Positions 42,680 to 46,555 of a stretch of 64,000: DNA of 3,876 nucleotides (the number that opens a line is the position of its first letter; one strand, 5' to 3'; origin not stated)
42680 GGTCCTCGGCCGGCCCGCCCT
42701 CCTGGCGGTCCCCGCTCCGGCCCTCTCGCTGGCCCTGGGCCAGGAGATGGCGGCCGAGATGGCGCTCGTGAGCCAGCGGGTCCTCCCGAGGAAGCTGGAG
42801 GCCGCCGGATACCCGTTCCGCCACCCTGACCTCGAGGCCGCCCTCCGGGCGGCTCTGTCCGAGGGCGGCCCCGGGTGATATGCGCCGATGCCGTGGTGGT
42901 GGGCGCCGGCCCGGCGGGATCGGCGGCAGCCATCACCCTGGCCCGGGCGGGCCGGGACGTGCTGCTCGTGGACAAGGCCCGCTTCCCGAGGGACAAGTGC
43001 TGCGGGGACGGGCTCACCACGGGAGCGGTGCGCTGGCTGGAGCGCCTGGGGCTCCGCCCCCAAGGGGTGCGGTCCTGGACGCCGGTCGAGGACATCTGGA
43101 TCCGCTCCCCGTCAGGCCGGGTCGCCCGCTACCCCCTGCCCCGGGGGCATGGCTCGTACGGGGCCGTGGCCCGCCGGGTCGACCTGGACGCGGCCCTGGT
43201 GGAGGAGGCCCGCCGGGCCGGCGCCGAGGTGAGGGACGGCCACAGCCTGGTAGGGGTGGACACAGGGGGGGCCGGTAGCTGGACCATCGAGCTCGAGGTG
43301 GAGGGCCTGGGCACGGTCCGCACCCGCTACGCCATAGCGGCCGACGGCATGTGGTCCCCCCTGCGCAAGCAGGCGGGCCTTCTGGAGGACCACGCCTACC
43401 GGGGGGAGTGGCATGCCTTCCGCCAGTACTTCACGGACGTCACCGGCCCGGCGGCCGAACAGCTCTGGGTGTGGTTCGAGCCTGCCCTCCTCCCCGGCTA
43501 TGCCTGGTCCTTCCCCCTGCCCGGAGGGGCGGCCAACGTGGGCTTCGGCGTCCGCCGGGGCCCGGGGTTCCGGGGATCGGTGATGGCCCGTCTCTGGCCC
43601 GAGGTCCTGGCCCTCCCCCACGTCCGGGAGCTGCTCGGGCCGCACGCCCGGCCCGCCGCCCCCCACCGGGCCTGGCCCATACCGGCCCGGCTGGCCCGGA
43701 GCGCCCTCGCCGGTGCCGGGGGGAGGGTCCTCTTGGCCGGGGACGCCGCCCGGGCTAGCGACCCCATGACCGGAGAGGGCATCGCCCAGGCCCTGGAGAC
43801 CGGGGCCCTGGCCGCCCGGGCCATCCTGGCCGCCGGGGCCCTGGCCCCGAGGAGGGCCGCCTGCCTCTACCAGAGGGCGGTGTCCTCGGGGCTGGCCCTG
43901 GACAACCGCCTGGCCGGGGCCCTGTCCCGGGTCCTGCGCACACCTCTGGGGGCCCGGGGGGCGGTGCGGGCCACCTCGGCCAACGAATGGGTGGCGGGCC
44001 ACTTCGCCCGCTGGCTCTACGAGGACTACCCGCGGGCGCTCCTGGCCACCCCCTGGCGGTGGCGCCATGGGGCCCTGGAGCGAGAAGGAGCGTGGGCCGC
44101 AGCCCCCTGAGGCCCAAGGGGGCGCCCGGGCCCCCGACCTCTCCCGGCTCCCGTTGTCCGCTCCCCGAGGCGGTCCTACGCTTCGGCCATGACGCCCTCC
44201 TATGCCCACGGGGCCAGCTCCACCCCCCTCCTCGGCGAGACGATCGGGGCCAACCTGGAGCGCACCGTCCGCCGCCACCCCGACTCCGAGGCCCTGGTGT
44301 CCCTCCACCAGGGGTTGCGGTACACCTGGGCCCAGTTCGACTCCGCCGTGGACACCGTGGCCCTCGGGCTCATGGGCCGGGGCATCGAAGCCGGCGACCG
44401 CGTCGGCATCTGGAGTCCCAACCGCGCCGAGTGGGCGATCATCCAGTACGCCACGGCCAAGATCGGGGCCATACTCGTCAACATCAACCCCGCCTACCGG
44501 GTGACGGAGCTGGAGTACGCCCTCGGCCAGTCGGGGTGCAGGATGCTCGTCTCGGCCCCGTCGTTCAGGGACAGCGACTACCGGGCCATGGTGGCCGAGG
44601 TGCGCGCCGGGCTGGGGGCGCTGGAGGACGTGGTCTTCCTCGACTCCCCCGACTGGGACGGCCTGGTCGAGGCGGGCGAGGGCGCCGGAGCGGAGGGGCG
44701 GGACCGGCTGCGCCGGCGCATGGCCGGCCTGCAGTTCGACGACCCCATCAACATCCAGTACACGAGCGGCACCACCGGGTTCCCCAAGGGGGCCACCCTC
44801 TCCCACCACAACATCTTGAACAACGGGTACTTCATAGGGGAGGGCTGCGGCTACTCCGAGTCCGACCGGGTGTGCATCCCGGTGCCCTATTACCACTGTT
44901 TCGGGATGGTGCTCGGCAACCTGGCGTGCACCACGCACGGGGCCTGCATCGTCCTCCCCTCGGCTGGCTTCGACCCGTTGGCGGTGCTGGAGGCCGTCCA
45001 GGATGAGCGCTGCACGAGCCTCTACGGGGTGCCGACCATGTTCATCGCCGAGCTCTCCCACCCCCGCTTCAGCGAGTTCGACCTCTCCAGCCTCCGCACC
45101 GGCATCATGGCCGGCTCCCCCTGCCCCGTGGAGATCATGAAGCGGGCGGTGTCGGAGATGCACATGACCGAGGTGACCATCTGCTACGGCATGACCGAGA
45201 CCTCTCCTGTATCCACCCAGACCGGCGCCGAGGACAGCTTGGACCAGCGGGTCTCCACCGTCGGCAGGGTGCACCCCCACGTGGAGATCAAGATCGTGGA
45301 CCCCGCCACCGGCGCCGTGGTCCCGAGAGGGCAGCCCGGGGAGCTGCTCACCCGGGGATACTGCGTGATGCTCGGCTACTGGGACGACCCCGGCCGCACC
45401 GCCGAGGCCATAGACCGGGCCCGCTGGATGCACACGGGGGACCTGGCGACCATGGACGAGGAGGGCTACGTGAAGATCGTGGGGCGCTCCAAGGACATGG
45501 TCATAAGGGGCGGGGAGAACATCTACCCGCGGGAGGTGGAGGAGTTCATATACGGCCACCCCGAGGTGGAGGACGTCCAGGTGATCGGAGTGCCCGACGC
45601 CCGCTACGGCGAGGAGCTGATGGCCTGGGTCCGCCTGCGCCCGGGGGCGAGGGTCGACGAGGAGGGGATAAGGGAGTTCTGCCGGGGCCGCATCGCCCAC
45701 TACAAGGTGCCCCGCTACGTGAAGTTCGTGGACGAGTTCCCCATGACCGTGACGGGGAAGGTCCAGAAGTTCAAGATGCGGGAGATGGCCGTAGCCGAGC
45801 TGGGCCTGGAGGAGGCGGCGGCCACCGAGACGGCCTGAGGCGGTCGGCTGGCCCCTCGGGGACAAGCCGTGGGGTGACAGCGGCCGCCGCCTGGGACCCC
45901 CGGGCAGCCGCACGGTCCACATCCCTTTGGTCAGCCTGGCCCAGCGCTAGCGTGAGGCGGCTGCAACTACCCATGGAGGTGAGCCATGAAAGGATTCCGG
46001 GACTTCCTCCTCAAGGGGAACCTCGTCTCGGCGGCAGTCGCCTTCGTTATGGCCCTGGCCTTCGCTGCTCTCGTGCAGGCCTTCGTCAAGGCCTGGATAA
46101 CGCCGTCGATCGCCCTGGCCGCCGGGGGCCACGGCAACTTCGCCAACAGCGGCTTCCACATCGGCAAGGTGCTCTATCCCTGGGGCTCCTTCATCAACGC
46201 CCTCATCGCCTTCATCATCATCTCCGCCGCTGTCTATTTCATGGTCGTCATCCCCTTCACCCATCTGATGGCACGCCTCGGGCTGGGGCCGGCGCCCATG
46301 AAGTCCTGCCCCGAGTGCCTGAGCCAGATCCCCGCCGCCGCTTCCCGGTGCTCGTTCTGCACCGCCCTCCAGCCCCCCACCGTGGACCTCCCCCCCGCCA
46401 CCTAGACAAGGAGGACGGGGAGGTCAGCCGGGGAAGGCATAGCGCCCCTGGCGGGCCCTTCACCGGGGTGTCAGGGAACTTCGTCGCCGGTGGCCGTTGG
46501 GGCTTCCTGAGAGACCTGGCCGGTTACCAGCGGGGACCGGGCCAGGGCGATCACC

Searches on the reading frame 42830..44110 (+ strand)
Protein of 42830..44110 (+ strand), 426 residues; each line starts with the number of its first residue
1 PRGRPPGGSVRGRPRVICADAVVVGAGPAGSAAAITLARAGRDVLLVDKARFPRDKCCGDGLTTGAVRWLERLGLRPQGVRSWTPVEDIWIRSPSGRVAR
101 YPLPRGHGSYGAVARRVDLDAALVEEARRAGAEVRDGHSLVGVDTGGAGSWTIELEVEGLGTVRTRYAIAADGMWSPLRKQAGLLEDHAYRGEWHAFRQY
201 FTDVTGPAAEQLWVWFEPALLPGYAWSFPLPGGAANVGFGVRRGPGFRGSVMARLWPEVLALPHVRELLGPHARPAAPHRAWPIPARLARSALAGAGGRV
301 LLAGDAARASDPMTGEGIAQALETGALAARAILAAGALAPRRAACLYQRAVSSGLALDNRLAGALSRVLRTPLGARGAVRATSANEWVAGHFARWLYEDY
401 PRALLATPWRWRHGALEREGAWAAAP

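Call 54: search_protein_families(library=pfam, proteins=[window:42830-44110:+], max_evalue=0.00001)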
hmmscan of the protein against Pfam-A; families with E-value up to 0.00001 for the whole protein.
window:42830-44110:+ (426 aa): 6 families
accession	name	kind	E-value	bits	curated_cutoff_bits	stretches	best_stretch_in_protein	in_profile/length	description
PF01494.25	FAD_binding_3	-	3.5e-27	96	22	1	20-323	3-309/349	FAD binding domain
PF01266.30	DAO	-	1.3e-08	35.2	27.9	0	20-53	1-34/353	FAD dependent oxidoreductase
PF12831.13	FAD_oxidored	-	3.4e-08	33.7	27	1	20-77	1-53/416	FAD dependent oxidoreductase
PF07992.20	Pyr_redox_2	-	4.4e-07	30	26.1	1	20-60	2-43/291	Pyridine nucleotide-disulphide oxidoreductase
PF13450.12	NAD_binding_8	-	4.6e-07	30.5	21.9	1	23-51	1-29/68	NAD(P)-binding Rossmann-like domain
PF00890.30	FAD_binding_2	-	8.8e-07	28.9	20.4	1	20-50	1-31/414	FAD binding domain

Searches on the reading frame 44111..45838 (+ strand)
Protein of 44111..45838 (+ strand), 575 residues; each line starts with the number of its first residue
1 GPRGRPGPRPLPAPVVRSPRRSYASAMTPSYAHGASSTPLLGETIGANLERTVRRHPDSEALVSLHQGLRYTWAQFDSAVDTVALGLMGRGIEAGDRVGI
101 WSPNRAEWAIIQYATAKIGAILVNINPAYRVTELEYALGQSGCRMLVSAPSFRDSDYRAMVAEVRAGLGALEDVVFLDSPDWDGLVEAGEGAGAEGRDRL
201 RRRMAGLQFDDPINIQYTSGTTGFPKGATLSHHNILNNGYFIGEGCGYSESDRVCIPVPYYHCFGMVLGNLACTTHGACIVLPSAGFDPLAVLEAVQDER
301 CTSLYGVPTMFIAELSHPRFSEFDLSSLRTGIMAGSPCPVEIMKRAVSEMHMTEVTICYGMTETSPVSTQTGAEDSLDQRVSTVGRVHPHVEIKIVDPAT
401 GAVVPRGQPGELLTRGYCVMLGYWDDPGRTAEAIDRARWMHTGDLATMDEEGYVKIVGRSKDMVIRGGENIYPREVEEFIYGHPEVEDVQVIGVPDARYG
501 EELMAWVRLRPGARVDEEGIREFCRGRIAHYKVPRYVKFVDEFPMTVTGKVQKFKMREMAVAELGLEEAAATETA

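Call 54: search_protein_families(library=pfam, proteins=[window:44111-45838:+], max_evalue=0.00001)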
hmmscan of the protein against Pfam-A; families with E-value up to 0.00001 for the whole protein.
window:44111-45838:+ (575 aa): 2 families
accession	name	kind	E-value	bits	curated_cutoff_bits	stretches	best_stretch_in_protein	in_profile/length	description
PF00501.34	AMP-binding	-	4.6e-98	328.9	29.9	1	49-424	1-384/384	AMP-binding enzyme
PF13193.12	AMP-binding_C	-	2.9e-20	73.4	24.5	1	475-550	1-76/76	AMP-binding enzyme C-terminal domain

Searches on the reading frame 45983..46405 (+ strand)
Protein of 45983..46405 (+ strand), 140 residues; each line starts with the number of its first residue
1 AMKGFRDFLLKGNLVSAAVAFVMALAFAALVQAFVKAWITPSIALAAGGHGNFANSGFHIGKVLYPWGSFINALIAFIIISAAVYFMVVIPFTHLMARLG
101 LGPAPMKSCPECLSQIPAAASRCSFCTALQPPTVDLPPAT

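Call 54: search_protein_families(library=pfam, proteins=[window:45983-46405:+], max_evalue=0.00001)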
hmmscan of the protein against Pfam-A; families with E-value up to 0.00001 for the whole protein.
window:45983-46405:+ (140 aa): 2 families
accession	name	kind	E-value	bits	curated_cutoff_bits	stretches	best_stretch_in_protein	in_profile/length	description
PF01741.23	MscL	-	2.7e-22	79.8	27.4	1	2-116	2-118/123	Large-conductance mechanosensitive channel, MscL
PF10571.15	UPF0547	-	2.8e-06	27.8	29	1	107-126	1-20/26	Uncharacterised protein family UPF0547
